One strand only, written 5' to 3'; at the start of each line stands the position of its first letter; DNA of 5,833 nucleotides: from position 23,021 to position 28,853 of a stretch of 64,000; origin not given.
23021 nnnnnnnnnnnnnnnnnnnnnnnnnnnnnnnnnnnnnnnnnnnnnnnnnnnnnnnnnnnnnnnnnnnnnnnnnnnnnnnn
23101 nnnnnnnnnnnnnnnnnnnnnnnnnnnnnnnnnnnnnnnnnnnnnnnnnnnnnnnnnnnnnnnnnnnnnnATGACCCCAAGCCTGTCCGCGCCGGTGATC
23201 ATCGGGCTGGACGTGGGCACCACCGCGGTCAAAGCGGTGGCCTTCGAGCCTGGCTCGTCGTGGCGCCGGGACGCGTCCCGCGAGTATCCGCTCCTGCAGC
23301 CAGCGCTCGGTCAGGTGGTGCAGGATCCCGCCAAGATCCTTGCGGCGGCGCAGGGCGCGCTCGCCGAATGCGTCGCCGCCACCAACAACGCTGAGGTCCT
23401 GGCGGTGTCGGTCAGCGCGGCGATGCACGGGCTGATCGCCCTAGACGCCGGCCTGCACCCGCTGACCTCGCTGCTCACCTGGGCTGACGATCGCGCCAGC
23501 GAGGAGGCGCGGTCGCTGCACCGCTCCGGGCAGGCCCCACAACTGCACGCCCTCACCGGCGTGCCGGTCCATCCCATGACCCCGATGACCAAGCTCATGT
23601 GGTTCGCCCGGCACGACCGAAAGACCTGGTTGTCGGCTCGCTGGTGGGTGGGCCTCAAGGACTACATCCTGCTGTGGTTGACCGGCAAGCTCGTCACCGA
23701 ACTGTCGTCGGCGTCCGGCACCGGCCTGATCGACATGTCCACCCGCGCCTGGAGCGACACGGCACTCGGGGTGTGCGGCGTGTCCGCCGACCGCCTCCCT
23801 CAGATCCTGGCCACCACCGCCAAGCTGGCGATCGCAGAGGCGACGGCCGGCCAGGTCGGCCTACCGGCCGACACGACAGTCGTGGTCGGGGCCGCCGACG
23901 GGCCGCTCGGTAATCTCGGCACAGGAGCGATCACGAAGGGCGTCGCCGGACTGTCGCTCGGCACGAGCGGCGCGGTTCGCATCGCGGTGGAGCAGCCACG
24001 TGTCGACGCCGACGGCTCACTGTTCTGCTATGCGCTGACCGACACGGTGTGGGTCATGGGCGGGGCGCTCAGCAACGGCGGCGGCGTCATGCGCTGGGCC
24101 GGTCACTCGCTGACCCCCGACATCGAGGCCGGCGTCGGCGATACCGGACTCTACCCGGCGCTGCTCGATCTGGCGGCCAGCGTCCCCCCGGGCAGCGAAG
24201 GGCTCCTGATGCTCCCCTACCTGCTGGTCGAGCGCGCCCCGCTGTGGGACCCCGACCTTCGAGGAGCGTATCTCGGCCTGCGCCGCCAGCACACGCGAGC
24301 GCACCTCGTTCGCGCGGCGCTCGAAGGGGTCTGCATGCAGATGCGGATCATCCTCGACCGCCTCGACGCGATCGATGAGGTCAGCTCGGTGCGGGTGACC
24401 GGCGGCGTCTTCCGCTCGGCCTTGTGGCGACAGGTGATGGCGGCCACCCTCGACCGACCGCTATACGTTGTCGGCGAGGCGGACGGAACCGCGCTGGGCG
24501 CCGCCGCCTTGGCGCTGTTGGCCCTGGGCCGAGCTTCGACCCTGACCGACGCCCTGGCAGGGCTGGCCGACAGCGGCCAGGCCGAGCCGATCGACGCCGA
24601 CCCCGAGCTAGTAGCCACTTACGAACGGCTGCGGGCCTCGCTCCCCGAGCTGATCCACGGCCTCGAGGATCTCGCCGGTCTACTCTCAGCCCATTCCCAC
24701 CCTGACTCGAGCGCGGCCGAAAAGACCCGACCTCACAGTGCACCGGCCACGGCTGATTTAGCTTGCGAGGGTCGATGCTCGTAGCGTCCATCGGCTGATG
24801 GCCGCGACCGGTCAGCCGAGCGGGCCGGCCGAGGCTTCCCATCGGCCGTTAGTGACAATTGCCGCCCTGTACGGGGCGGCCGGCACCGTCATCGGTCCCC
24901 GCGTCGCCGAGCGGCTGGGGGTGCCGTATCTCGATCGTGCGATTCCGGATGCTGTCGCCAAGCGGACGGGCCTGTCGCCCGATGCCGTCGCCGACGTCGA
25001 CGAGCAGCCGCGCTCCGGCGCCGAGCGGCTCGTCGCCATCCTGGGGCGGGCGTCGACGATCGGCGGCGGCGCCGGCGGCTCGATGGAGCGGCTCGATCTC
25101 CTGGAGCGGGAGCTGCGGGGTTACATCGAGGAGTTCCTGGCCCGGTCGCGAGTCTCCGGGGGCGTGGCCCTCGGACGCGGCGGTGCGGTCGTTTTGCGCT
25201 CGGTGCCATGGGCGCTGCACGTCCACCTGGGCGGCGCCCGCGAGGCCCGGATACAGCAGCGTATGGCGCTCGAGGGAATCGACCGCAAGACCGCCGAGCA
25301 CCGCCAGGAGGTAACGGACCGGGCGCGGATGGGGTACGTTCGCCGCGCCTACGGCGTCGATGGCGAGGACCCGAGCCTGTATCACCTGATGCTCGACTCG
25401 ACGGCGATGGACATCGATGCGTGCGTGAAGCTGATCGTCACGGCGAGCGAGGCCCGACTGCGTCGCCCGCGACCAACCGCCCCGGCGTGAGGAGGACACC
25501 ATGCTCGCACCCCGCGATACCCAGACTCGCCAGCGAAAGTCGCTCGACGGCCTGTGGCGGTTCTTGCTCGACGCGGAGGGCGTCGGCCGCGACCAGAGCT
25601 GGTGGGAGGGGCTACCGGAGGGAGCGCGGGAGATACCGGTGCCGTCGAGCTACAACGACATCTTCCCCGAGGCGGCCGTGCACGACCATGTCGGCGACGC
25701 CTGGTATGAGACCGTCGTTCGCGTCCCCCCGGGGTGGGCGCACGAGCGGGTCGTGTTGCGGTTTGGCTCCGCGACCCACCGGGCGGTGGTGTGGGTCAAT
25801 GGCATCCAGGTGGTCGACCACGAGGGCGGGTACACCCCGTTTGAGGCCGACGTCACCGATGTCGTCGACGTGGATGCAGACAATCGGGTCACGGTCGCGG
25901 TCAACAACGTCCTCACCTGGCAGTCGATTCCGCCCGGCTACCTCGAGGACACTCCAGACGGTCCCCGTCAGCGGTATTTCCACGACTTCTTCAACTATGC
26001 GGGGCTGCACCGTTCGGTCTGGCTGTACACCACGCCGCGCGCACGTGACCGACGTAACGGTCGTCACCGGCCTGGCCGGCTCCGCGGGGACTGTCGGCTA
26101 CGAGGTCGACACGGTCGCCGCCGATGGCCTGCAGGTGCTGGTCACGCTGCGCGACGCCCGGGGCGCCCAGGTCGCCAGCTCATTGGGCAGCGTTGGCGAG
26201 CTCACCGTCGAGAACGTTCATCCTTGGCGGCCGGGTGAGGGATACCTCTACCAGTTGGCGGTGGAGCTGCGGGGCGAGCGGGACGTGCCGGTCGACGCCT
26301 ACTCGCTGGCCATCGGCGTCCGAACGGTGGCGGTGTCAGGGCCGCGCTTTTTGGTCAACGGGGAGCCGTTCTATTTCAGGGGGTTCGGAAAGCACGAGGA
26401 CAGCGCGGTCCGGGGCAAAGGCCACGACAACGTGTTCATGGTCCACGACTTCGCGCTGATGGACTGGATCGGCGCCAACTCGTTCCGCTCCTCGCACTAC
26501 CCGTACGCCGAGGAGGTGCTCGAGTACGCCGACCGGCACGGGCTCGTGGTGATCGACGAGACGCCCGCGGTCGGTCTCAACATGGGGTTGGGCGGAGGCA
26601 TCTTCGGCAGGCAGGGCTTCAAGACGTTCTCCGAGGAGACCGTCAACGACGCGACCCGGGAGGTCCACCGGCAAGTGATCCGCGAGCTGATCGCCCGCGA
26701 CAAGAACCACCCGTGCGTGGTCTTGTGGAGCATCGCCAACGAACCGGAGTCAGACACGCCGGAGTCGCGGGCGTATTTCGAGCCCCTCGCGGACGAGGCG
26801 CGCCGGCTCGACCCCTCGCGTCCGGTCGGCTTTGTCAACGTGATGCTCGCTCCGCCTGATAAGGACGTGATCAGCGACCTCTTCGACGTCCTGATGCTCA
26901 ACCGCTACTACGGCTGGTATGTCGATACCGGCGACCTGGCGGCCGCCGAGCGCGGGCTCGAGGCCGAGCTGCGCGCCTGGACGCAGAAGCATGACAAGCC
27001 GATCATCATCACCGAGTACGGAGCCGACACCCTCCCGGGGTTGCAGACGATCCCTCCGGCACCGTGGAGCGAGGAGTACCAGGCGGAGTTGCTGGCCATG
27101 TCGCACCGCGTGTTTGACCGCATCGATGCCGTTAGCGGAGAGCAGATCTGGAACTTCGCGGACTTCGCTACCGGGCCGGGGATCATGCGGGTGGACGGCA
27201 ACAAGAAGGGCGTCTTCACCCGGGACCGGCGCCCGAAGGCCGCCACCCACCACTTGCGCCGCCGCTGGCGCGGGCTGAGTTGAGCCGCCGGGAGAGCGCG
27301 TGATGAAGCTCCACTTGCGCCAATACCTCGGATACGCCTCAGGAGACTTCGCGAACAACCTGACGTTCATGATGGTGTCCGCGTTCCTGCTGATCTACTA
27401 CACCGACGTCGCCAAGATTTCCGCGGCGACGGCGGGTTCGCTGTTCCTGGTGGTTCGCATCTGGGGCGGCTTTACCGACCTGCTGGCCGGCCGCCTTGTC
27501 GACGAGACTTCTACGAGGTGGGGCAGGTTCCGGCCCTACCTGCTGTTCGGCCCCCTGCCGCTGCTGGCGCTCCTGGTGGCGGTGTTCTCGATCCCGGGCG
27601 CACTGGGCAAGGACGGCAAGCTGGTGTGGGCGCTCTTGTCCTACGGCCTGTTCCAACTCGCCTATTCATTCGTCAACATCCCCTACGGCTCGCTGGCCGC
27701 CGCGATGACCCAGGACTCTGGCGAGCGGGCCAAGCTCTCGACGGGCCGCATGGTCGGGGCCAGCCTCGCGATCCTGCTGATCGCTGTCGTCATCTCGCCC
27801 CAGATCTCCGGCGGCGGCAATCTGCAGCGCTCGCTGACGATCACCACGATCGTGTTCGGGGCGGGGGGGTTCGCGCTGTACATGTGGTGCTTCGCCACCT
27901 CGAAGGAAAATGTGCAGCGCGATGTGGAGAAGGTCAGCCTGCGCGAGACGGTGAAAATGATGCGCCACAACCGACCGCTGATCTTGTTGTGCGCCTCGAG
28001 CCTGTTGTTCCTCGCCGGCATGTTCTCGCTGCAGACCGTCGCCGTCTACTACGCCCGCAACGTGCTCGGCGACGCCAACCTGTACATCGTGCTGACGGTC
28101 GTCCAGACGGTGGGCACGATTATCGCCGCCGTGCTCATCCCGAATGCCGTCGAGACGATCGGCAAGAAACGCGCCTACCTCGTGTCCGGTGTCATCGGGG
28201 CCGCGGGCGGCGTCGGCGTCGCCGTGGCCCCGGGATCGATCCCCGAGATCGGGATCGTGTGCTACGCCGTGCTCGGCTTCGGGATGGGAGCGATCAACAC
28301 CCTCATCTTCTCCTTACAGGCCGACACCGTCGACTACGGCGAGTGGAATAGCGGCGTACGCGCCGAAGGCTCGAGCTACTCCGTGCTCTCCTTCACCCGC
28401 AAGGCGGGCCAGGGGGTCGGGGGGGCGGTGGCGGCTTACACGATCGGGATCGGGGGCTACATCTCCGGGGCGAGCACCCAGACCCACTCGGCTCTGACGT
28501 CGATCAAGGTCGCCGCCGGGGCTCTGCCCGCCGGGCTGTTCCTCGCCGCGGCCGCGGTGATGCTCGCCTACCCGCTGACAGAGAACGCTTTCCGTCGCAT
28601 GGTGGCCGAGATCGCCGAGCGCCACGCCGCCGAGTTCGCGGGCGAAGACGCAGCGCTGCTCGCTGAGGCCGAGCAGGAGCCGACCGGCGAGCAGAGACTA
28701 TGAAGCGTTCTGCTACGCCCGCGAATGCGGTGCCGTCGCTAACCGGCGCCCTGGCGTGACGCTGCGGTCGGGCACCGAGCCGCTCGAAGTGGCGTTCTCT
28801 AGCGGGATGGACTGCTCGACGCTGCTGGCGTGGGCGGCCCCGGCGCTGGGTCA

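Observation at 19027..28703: Hexuronate cluster with a LarA-type enzyme and a gluconokinase-like gene but no uxuA/kdgK/eda: possible mannonate-to-gluconate epimerase bypass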

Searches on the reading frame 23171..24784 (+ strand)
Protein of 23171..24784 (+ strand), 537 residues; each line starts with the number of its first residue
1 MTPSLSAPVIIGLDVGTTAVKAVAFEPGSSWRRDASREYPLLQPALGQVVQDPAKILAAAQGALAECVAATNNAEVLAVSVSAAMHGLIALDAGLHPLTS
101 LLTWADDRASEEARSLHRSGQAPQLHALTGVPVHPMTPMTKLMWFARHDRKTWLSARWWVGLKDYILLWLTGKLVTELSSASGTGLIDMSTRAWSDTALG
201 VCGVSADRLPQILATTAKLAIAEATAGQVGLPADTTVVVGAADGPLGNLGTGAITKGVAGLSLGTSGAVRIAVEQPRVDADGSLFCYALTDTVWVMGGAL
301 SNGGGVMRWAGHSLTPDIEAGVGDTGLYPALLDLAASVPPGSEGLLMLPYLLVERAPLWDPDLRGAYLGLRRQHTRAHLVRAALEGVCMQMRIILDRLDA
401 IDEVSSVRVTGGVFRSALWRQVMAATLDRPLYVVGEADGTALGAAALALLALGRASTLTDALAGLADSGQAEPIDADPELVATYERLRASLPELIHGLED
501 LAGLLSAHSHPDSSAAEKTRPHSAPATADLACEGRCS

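Call 3: search_protein_families(library=pfam, proteins=[window:23171-24784:+])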
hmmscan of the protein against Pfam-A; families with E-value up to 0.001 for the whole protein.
window:23171-24784:+ (537 aa): 2 families
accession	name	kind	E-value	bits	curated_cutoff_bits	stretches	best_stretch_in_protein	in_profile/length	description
PF00370.27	FGGY_N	-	1.3e-51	176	28.8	1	9-250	1-245/245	FGGY family of carbohydrate kinases, N-terminal domain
PF02782.22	FGGY_C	-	7.1e-39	134.1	27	1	261-451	3-197/198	FGGY family of carbohydrate kinases, C-terminal domain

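Call 4: search_protein_families(library=ncbifam, proteins=[window:23171-24784:+])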
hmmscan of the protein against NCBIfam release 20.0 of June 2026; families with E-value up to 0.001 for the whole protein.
window:23171-24784:+ (537 aa): 12 families
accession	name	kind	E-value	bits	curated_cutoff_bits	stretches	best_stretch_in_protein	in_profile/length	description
TIGR01314.1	gntK_FGGY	equivalog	6.8e-111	371.3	648.55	1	10-473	2-471/505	gluconokinase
TIGR01312.1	XylB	equivalog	6.1e-87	292.2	380.25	1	11-489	1-474/481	xylulokinase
NF011601.0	PRK15027.1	equivalog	4e-52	177.2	912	1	10-495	2-476/484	xylulokinase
TIGR01311.1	glycerol_kin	equivalog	6.8e-45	153.3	590.35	1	9-461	2-459/496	glycerol kinase GlpK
NF000756.0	PRK00047.1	subfamily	7.6e-39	133.3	498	1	9-455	6-455/502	glycerol kinase GlpK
NF008187.0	PRK10939.1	equivalog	2.8e-31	108.7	528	1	10-465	6-472/521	autoinducer-2 kinase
NF003154.0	PRK04123.1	equivalog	6.7e-29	101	428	1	9-494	5-533/554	ribulokinase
TIGR02628.1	fuculo_kin_coli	equivalog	1.9e-26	93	470.9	1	70-461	65-451/465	L-fuculokinase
TIGR01234.1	L-ribulokinase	equivalog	1.2e-18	67.2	583.25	1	138-496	158-528/536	ribulokinase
TIGR01315.1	5C_CHO_kinase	subfamily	2.3e-16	59.6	408.7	1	343-475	379-515/541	FGGY family pentulose kinase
TIGR02627.1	rhamnulo_kin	equivalog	2.6e-08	32.9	527.95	1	91-228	83-220/454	rhamnulokinase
NF007925.0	PRK10640.1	equivalog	2.9e-06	26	639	1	122-212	120-210/489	rhamnulokinase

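Call 32: search_solved_structures(query=window:23171-24784:+, max_evalue=1e-20)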
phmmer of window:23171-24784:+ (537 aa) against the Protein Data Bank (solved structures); distinct sequences matched with E-value up to 1e-20: 31.
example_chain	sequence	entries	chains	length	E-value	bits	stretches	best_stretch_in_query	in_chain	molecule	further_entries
3gbt_A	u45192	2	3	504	1.2e-90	307.9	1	6-495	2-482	Gluconate kinase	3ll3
5vm1_A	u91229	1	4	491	1.1e-50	176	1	10-482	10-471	Xylulokinase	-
2itm_A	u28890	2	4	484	1.1e-45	159.6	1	10-466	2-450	Xylulose kinase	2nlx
3ifr_A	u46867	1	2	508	5.9e-40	140.6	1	9-492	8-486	Carbohydrate kinase, FGGY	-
3hz6_A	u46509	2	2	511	4.9e-34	121.1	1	10-462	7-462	Xylulokinase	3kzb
1bo5_O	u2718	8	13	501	1.9e-29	105.9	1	9-458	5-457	PROTEIN (GLYCEROL KINASE) | GLYCEROL KINASE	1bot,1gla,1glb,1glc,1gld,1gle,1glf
1bwf_Y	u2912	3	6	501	3.8e-29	105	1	9-458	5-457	GLYCEROL KINASE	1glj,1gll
1bu6_O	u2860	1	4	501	4.7e-29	104.6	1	9-458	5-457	PROTEIN (GLYCEROL KINASE)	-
3ezw_A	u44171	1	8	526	5e-29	104.6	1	9-458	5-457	Glycerol kinase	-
6ude_A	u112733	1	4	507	1.9e-27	99.3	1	7-457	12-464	Glycerol kinase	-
2dpn_A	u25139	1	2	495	2.7e-27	98.9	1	10-463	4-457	Glycerol kinase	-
3d7e_O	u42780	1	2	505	2.9e-27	98.7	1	10-471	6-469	Glycerol kinase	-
6k78_B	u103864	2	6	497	4.3e-27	98.2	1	10-454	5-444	Glycerol kinase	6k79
6k78_A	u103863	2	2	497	4.9e-27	98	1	10-454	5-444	Glycerol kinase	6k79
3h45_X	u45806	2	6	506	5.5e-27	97.8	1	10-471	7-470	Glycerol kinase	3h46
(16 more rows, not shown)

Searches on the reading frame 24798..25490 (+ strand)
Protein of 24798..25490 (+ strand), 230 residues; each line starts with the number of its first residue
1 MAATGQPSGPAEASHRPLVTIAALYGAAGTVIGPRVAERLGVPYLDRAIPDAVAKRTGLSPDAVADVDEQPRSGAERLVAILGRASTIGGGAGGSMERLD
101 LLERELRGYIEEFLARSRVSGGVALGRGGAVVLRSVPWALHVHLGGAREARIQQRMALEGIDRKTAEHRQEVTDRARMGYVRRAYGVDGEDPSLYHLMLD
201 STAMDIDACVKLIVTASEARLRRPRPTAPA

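Call 3: search_protein_families(library=pfam, proteins=[window:24798-25490:+])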
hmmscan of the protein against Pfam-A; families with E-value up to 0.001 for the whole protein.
window:24798-25490:+ (230 aa): 1 family
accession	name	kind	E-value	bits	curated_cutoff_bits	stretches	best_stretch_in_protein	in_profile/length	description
PF13189.12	Cytidylate_kin2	-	3e-32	112.6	28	1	19-202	2-175/176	Cytidylate kinase-like family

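Call 4: search_protein_families(library=ncbifam, proteins=[window:24798-25490:+])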
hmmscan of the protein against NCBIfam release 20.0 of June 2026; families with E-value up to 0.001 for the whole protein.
window:24798-25490:+ (230 aa): 1 family
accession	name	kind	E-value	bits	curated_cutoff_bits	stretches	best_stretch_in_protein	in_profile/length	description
TIGR02173.1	cyt_kin_arch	equivalog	0.00028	20.9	102.1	0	148-215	100-166/169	(d)CMP kinase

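Call 33: search_solved_structures(query=window:24798-25490:+, max_evalue=0.01)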
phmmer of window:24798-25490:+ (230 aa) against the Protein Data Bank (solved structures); distinct sequences matched with E-value up to 0.01: 2.
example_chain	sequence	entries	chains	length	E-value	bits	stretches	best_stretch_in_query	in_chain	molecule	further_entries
3fdi_A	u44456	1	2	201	1e-07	35.1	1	16-216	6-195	uncharacterized protein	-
3hdt_A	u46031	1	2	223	2.4e-05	27.4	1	16-214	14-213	putative kinase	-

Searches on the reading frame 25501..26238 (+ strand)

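Call 3: search_protein_families(library=pfam, proteins=[window:25501-26238:+])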
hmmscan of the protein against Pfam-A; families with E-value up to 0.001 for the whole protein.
window:25501-26238:+ (245 aa): 2 families
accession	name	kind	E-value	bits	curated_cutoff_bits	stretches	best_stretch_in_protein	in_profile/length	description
PF02837.24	Glyco_hydro_2_N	-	1e-34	120.4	28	1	13-179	2-169/169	Glycosyl hydrolases family 2, sugar binding domain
PF22666.2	Glyco_hydro_2_N2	-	2.8e-07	31.2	27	1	66-137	49-120/167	Glycosyl hydrolase 2 galactose-binding domain-like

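Call 4: search_protein_families(library=ncbifam, proteins=[window:25501-26238:+])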
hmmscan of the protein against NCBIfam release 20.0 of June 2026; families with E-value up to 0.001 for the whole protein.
window:25501-26238:+ (245 aa): 12 families
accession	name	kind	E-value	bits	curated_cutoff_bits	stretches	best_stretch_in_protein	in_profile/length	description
NF007538.0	PRK10150.1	equivalog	7.4e-72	242.5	544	1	1-181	1-185/607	beta-glucuronidase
NF050095.1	BetGlucuronLacZ4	equivalog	2.6e-13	49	950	1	43-144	37-139/666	beta-glucuronidase LacZ4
NF041462.1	GalA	equivalog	1.2e-12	46.8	900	1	67-136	84-153/763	beta-galactosidase GalA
NF052611.1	beta_gal_Bga2A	equivalog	4e-10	38.3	999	1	66-181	114-213/1007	beta-galactosidase, LacZ type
NF049890.1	Bet1-4galacdseBT4151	equivalog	4.4e-10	38.2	1500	1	61-137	103-178/952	exo-beta-1,4-galactosidase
NF041463.1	GalB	equivalog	5.4e-09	34.4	900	1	63-137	132-206/869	beta-galactosidase GalB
NF041100.1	betagal_LacZ_Ttogales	equivalog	3.6e-07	28.3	2000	1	56-181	99-208/1090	beta-galactosidase LacZ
NF049877.1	GlucurArabfur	equivalog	2.7e-06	25.2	1800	1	9-135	366-492/1400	beta-d-glucuronidase/beta-L-arabinofuranosidase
NF049891.1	Bet1-4galacdseBT4156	equivalog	6.8e-06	24.2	1700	1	68-182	80-184/946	exo-beta-1,4-galactosidase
NF045579.1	rhamnoside_JR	domain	1.7e-05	25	50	1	57-138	32-112/123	glycosylhydrolase-like jelly roll fold domain-containing protein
NF007666.0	PRK10340.1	equivalog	0.00019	19.4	1284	1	69-178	113-206/1030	beta-galactosidase subunit alpha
NF007074.0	PRK09525.1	subfamily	0.00055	17.8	1221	0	5-181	45-221/1027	beta-galactosidase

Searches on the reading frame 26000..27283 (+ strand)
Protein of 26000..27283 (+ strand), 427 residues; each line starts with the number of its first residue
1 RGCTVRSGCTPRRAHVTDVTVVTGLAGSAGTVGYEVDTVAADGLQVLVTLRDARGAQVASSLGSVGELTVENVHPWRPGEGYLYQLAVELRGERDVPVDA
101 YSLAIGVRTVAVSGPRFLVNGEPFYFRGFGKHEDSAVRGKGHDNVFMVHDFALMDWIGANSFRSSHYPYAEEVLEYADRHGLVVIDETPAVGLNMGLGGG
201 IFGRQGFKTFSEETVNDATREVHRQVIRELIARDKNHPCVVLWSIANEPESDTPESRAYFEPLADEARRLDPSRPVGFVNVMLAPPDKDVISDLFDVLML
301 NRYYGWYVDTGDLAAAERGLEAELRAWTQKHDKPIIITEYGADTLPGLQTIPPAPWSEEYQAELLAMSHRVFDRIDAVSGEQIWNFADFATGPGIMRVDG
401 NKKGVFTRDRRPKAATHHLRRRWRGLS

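Call 3: search_protein_families(library=pfam, proteins=[window:26000-27283:+])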
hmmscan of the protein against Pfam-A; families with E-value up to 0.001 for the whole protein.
window:26000-27283:+ (427 aa): 2 families
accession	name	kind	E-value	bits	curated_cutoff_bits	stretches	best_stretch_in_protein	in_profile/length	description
PF02836.23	Glyco_hydro_2_C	-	6.3e-86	288.7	21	1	110-425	1-299/302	Glycosyl hydrolases family 2, TIM barrel domain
PF00703.27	Glyco_hydro_2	-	2.8e-07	31.7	23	1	15-108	2-109/109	Glycosyl hydrolases family 2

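Call 4: search_protein_families(library=ncbifam, proteins=[window:26000-27283:+])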
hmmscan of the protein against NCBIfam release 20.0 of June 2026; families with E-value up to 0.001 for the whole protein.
window:26000-27283:+ (427 aa): 11 families
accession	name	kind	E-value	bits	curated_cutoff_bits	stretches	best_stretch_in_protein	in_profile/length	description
NF007538.0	PRK10150.1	equivalog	3.4e-190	633.4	544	1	13-426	184-598/607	beta-glucuronidase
NF052611.1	beta_gal_Bga2A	equivalog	2.4e-35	121.8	999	1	13-294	212-498/1007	beta-galactosidase, LacZ type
NF050095.1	BetGlucuronLacZ4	equivalog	3.5e-34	117.9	950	1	63-415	233-574/666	beta-glucuronidase LacZ4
NF041462.1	GalA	equivalog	7.4e-31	107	900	2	2-190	184-372/763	beta-galactosidase GalA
NF007074.0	PRK09525.1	subfamily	4e-28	97.7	1221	1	67-278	293-487/1027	beta-galactosidase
NF007666.0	PRK10340.1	equivalog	5.9e-27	93.9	1284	1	66-389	276-548/1030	beta-galactosidase subunit alpha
NF041463.1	GalB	equivalog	1.1e-22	79.7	900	1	65-304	306-533/869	beta-galactosidase GalB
NF041100.1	betagal_LacZ_Ttogales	equivalog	2.4e-20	71.9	2000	1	69-251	279-445/1090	beta-galactosidase LacZ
NF049891.1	Bet1-4galacdseBT4156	equivalog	1.7e-15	56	1700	1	69-249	251-408/946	exo-beta-1,4-galactosidase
NF049877.1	GlucurArabfur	equivalog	2.2e-08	32.1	1800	1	69-184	605-725/1400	beta-d-glucuronidase/beta-L-arabinofuranosidase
NF049890.1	Bet1-4galacdseBT4151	equivalog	4.8e-05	21.5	1500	1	71-192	287-408/952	exo-beta-1,4-galactosidase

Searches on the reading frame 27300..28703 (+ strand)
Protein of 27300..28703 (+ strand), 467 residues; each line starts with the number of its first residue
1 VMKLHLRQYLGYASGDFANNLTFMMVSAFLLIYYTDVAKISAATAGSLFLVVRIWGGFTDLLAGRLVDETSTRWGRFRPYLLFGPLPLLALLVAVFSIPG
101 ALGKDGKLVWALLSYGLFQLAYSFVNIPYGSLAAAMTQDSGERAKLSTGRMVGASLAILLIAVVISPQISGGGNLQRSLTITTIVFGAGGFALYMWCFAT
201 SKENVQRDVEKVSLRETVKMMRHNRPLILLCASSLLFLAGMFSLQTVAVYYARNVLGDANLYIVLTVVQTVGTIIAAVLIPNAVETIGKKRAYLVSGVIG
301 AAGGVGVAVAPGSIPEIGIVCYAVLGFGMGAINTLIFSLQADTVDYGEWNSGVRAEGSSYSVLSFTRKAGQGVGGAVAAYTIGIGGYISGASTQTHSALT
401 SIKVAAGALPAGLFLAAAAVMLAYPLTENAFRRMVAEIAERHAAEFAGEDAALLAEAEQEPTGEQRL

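Call 3: search_protein_families(library=pfam, proteins=[window:27300-28703:+])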
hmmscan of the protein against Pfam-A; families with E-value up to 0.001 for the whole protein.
window:27300-28703:+ (467 aa): 2 families
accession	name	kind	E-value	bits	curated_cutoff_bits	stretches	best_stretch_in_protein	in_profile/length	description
PF13347.12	MFS_2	-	2.9e-90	303.3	27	1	11-428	1-427/427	MFS/sugar transport protein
PF07690.21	MFS_1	-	1.7e-14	54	33.4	1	17-374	6-346/347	Major Facilitator Superfamily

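Call 4: search_protein_families(library=ncbifam, proteins=[window:27300-28703:+])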
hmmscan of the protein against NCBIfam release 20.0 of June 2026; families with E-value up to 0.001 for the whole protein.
window:27300-28703:+ (467 aa): 5 families
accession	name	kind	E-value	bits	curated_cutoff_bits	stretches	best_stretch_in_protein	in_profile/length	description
NF007353.0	PRK09848.1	equivalog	5.4e-149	496.9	528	1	3-446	4-449/457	glucuronide transporter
TIGR00792.1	gph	subfamily_domain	4.3e-112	375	231.35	1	10-441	2-437/437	glycoside-pentoside-hexuronide (GPH):cation symporter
NF007237.0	PRK09669.1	subfamily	1.7e-72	244.5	610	1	2-445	4-449/461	putative symporter YagG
NF007749.0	PRK10429.1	equivalog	9e-58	196.2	456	1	2-442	1-451/473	melibiose:sodium transporter MelB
NF008526.0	PRK11462.1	equivalog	2e-53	181.8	836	1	5-441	7-445/460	glycoside-pentoside-hexuronide family transporter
